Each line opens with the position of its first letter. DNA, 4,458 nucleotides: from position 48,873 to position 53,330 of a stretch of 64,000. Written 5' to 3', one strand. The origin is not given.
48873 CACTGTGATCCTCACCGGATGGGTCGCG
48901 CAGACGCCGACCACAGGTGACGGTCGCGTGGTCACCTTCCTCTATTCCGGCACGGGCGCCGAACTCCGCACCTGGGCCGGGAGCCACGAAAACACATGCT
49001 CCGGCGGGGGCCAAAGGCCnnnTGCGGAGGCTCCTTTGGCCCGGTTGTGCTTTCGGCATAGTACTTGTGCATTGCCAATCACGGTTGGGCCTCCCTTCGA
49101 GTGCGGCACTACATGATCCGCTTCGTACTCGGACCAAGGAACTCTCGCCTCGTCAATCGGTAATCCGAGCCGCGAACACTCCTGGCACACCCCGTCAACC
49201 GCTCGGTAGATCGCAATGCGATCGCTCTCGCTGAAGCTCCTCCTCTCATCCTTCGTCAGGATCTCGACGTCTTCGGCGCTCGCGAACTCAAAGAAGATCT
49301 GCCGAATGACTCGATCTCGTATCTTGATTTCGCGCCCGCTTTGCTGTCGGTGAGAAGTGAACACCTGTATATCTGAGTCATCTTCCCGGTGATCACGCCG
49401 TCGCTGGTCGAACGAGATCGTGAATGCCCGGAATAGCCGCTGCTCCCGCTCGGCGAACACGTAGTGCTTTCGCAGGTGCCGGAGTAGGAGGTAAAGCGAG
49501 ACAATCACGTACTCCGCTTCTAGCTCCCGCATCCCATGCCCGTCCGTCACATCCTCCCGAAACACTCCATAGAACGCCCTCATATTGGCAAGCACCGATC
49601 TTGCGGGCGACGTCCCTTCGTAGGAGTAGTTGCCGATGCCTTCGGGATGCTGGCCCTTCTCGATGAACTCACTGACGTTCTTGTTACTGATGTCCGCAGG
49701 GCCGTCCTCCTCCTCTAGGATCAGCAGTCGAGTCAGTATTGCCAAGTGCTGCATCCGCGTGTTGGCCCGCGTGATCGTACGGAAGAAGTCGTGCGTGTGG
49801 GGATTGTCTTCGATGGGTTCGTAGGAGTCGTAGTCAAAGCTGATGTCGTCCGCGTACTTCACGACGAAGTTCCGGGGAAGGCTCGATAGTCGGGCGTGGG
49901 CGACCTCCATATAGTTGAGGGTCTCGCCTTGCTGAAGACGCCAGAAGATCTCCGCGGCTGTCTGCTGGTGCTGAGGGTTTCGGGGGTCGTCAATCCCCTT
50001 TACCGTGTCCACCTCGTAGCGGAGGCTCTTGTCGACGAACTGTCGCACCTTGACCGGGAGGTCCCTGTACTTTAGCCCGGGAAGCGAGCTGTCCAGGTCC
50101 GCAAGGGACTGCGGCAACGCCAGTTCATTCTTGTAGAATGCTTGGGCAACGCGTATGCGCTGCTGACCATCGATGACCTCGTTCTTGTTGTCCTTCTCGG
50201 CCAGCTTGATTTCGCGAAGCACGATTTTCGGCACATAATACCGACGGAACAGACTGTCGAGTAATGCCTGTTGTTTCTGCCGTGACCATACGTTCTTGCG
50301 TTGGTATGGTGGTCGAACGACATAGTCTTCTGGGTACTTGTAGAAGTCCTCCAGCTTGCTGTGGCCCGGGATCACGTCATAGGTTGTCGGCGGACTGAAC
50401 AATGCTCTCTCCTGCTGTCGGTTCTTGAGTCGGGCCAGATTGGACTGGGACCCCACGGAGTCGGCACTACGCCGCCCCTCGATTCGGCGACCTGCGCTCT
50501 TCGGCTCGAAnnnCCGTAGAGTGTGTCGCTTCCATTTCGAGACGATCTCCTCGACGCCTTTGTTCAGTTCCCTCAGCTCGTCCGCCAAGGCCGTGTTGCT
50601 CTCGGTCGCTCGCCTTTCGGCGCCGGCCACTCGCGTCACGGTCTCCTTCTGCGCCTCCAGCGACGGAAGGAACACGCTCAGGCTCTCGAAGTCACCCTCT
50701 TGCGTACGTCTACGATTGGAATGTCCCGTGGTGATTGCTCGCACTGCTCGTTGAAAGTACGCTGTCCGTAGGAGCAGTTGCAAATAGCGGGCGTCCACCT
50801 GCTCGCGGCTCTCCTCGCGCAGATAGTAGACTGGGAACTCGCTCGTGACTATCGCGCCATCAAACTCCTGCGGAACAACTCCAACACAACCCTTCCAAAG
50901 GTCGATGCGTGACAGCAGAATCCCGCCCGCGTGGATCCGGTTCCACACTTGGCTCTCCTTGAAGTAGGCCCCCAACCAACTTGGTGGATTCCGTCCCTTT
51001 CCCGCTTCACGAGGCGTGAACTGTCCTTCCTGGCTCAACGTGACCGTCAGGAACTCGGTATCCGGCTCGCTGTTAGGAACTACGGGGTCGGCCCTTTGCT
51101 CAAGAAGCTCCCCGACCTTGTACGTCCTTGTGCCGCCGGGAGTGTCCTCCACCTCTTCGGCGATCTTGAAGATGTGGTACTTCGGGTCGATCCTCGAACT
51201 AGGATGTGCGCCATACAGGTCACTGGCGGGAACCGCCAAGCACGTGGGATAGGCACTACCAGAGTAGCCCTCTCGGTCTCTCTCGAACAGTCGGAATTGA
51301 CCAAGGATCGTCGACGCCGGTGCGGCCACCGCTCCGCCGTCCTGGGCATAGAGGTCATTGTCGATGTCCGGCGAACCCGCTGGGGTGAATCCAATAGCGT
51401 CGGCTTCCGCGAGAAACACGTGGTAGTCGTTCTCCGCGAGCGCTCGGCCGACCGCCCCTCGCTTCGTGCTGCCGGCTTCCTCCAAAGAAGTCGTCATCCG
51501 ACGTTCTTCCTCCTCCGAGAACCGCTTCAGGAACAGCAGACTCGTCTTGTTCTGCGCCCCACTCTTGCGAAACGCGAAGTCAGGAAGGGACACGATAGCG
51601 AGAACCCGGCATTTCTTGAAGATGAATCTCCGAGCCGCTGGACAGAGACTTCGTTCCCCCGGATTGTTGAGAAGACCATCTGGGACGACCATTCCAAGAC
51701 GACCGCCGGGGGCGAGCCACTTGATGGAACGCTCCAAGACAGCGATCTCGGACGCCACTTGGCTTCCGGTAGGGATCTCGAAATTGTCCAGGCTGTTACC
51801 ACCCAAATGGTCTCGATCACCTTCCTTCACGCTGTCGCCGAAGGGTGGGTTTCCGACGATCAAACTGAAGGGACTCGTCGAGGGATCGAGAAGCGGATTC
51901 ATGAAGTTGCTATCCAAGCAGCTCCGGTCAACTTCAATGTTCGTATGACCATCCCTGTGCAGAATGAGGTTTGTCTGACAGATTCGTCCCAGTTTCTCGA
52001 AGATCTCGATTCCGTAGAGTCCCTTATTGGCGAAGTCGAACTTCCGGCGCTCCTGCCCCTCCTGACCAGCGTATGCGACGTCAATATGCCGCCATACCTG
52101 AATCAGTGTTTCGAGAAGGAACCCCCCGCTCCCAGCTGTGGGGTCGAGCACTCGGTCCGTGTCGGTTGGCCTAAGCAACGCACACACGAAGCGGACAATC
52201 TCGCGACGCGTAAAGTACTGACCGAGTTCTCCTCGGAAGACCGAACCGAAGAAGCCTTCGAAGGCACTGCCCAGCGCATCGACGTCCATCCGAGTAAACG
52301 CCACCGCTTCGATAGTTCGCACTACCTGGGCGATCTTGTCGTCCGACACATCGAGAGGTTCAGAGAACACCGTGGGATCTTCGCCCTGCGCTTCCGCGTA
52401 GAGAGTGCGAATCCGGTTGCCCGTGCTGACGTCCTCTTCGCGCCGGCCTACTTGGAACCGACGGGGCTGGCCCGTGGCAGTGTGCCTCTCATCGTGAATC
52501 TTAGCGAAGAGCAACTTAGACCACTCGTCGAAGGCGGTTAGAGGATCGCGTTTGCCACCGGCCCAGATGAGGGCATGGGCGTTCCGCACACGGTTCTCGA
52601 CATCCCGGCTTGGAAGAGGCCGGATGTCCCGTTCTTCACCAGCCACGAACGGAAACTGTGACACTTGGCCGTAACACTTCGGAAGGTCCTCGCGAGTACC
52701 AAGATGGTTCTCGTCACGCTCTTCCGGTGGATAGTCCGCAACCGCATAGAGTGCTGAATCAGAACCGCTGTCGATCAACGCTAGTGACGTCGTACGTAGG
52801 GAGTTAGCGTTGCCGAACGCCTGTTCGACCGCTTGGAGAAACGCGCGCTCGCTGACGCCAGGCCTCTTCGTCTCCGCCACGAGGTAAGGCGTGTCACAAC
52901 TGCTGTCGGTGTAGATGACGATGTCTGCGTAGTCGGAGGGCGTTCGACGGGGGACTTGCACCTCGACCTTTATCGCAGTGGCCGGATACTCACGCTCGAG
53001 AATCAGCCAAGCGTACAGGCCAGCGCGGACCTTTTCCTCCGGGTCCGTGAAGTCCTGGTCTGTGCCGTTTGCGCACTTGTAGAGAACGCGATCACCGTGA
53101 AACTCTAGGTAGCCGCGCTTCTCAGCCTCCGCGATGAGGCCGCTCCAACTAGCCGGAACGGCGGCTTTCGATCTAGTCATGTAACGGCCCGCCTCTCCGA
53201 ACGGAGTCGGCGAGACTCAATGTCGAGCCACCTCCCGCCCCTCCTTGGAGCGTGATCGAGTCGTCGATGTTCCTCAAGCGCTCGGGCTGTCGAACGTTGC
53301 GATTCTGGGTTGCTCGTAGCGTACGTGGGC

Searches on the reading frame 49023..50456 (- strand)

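Call 34: search_protein_families(library=pfam, proteins=[window:49023-50456:-], max_evalue=0.01)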
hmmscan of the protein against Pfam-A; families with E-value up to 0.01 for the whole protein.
window:49023-50456:- (478 aa): 3 families
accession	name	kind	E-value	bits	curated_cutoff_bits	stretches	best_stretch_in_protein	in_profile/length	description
PF03235.19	GmrSD_N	-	1.3e-16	61.7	33.2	1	38-185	4-145/199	GmrSD restriction endonuclease, N-terminal domain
PF01844.29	HNH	-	3.4e-07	30.7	21.4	1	424-476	1-46/47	HNH endonuclease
PF14279.12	HNH_5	-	2.4e-05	24.6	27.5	1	443-476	12-45/56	HNH endonuclease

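Call 35: search_protein_families(library=padloc, proteins=[window:49023-50456:-], max_evalue=0.001)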
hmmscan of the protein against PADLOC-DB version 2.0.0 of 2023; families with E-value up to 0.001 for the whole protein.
window:49023-50456:- (478 aa): 6 families
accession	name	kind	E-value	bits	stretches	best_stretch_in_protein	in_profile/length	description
PDLC03877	NsnA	-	4.3e-19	67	1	44-267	64-261/385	-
PDLC04027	PD-T4-2_A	-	2.3e-12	44.7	1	46-178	53-182/363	-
PDLC03418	REase_II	-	4.4e-12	43.8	1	405-474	308-369/372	Type II restriction enzyme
PDLC04157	HEC-06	-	0.00022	18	1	49-103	26-84/558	-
PDLC04154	HEC-06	-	0.00025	17.8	1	43-102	22-83/569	-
PDLC02690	Orf5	-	0.00029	17.8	1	49-143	13-115/531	Orf5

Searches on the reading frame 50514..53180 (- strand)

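Call 34: search_protein_families(library=pfam, proteins=[window:50514-53180:-], max_evalue=0.01)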
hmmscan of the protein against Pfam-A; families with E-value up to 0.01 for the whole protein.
window:50514-53180:- (889 aa): 5 families
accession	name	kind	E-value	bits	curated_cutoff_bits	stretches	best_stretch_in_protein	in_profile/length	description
PF02384.22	N6_Mtase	-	1.3e-28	100.7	20.4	1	300-557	3-236/311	N-6 DNA Methylase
PF13588.12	HSDR_N_2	-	1.8e-08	34.8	25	1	47-116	1-70/110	Type I restriction enzyme R protein N terminus (HSDR_N)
PF01170.24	UPF0020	-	3e-07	30.8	22.3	1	336-454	24-138/197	RMKL-like, methyltransferase domain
PF07669.17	Eco57I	-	1.2e-05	25.9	25.3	1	434-532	71-165/171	Eco57I restriction-modification methylase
PF20473.4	MmeI_Mtase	-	0.0025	17.4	27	0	342-408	21-85/259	MmeI, DNA-methyltransferase domain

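Call 35: search_protein_families(library=padloc, proteins=[window:50514-53180:-], max_evalue=0.001)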
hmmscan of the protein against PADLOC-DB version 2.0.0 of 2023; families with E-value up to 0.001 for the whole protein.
window:50514-53180:- (889 aa): 59 families (the best 25 are shown)
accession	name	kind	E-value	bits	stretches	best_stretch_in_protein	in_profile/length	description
PDLC03030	MTase_I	-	1.2e-77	259.9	1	32-567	35-595/670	Type I methyltransferase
PDLC03018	MTase_I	-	1.6e-47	160.4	2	197-382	173-367/749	Type I methyltransferase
PDLC03318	MTase_II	-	6.7e-43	145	2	198-416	207-454/723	Type II methyltransferase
PDLC03034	MTase_I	-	9.2e-42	141.2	2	45-415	55-428/672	Type I methyltransferase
PDLC03218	MTase_II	-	3.7e-38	129.4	1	194-591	125-521/532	Type II methyltransferase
PDLC03021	MTase_I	-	8.9e-38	128.3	1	282-554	124-378/491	Type I methyltransferase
PDLC03026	MTase_I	-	3.5e-31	106.9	1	280-564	100-365/487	Type I methyltransferase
PDLC04134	mad2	-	1.7e-29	101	1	165-538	111-431/492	mads_2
PDLC03317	MTase_II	-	5.2e-26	89.2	1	286-553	263-530/831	Type II methyltransferase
PDLC03357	MTase_II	-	5.8e-23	79.1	2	438-564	223-345/620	Type II methyltransferase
PDLC03025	MTase_I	-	1.1e-20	71.9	1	279-555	118-373/569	Type I methyltransferase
PDLC03036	MTase_I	-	9.5e-19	65.2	1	319-554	214-432/635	Type I methyltransferase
PDLC03624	REase_MTase_IIG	-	4.6e-18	62.5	2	301-556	400-650/1271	Type IIG restriction enzyme-methyltransferase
PDLC03187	Specificity_I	-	3.2e-17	60.8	1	747-865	52-167/374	Type I specificity subunit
PDLC03031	MTase_I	-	5.5e-14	49.3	1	281-542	140-394/834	Type I methyltransferase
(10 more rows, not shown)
